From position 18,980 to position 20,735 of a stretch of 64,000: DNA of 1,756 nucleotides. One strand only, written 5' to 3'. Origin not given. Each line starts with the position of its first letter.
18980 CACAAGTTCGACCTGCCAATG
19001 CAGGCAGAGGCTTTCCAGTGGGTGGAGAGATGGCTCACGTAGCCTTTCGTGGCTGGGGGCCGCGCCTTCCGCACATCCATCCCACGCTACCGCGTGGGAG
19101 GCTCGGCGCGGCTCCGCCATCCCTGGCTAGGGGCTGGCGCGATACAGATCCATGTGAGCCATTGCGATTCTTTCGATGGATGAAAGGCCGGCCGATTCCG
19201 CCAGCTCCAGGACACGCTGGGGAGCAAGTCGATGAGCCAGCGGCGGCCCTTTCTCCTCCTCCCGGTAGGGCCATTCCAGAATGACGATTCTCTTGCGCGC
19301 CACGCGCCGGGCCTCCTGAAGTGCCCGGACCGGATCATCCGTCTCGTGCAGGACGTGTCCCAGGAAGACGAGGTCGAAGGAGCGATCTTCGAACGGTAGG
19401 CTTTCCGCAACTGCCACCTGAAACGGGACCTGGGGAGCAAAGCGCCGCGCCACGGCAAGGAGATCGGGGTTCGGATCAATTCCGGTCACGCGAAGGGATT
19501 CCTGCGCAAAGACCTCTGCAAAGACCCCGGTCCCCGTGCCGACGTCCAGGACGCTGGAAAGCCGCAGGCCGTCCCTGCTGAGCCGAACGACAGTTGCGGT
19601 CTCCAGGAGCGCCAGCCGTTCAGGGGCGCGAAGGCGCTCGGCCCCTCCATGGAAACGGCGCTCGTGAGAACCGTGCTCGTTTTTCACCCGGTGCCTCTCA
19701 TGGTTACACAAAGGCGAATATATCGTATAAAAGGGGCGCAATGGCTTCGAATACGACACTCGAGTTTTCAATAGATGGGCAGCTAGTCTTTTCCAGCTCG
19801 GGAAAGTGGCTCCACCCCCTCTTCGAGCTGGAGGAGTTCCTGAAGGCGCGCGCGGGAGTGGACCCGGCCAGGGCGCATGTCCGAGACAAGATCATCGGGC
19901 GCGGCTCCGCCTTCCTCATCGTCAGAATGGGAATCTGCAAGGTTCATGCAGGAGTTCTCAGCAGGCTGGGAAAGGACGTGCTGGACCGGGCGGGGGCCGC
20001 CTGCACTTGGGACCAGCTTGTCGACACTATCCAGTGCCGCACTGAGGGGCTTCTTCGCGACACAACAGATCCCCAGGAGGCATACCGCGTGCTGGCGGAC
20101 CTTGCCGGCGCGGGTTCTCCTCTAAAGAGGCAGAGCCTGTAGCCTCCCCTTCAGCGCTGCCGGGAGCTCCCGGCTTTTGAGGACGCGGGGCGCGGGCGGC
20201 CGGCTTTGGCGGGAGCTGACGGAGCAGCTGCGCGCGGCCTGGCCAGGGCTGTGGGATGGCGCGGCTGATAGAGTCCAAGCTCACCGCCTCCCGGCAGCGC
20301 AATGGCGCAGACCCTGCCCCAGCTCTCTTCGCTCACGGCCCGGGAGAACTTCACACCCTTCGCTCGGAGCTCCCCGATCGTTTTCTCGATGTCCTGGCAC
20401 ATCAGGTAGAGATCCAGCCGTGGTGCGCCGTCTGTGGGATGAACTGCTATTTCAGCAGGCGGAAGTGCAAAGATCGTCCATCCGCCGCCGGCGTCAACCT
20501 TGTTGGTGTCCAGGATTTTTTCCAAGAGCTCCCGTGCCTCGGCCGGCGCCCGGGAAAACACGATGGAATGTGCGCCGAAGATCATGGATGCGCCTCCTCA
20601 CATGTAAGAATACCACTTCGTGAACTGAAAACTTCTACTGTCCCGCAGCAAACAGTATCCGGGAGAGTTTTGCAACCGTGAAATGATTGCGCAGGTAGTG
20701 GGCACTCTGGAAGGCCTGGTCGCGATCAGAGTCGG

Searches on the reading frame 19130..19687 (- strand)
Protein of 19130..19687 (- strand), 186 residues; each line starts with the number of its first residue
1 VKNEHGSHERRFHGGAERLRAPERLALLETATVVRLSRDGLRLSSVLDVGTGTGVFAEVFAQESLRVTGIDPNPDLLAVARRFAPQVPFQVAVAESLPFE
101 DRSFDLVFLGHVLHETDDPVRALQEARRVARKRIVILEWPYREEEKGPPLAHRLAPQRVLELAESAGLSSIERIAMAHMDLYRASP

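Call 74: search_protein_families(library=pfam, proteins=[window:19130-19687:-], max_evalue=0.001)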
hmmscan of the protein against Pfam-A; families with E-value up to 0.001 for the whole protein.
window:19130-19687:- (186 aa): 7 families
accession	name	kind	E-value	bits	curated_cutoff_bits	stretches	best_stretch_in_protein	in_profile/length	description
PF08241.18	Methyltransf_11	-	1.9e-23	83.4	21.2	1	47-132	1-89/95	Methyltransferase domain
PF13649.12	Methyltransf_25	-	7.5e-20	71.9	27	1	46-132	1-95/97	Methyltransferase domain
PF13847.12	Methyltransf_31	-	2.2e-15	57.1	27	1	45-137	6-108/145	Methyltransferase domain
PF13489.12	Methyltransf_23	-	6.5e-15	55.7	27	1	32-132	12-111/164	Methyltransferase domain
PF08242.18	Methyltransf_12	-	1.1e-13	52.1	30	1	47-131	1-93/98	Methyltransferase domain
PF01209.24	Ubie_methyltran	-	5e-09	36.3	20.1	1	41-136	46-151/233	ubiE/COQ5 methyltransferase family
PF07021.18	MetW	-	5.3e-08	33.2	21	1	32-136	6-108/193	Methionine biosynthesis protein MetW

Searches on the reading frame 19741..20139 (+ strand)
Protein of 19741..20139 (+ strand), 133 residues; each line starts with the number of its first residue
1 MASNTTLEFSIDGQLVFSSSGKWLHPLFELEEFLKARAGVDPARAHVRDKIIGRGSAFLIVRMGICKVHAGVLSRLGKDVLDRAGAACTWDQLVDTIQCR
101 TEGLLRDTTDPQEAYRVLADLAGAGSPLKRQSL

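Call 74: search_protein_families(library=pfam, proteins=[window:19741-20139:+], max_evalue=0.001)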
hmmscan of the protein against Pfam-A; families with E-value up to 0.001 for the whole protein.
window:19741-20139:+ (133 aa): 1 family
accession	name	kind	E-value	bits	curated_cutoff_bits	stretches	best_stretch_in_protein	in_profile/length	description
PF08973.16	TM1506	-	2e-13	50.6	27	1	43-119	44-127/130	Domain of unknown function (DUF1893)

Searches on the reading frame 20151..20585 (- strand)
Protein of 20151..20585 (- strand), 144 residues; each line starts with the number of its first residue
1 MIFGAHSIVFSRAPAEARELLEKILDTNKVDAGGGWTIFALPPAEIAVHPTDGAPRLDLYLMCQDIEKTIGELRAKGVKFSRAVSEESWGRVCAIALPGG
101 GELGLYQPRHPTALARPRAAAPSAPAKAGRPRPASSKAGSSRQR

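Call 4: search_protein_families(library=pfam, proteins=[window:20151-20585:-], max_evalue=0.01)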
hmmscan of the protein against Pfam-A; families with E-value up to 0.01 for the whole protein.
window:20151-20585:- (144 aa): 0 families

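Call 5: search_protein_families(library=ncbifam, proteins=[window:20151-20585:-], max_evalue=0.01)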
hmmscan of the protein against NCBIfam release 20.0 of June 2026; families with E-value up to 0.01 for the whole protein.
window:20151-20585:- (144 aa): 0 families

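Call 29: search_protein_families(library=ncbifam, proteins=[window:20151-20585:-], max_evalue=0.00001)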
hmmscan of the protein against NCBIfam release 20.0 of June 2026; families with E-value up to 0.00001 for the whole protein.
window:20151-20585:- (144 aa): 0 families

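Call 74: search_protein_families(library=pfam, proteins=[window:20151-20585:-], max_evalue=0.001)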
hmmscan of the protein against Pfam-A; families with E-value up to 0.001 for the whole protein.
window:20151-20585:- (144 aa): 0 families
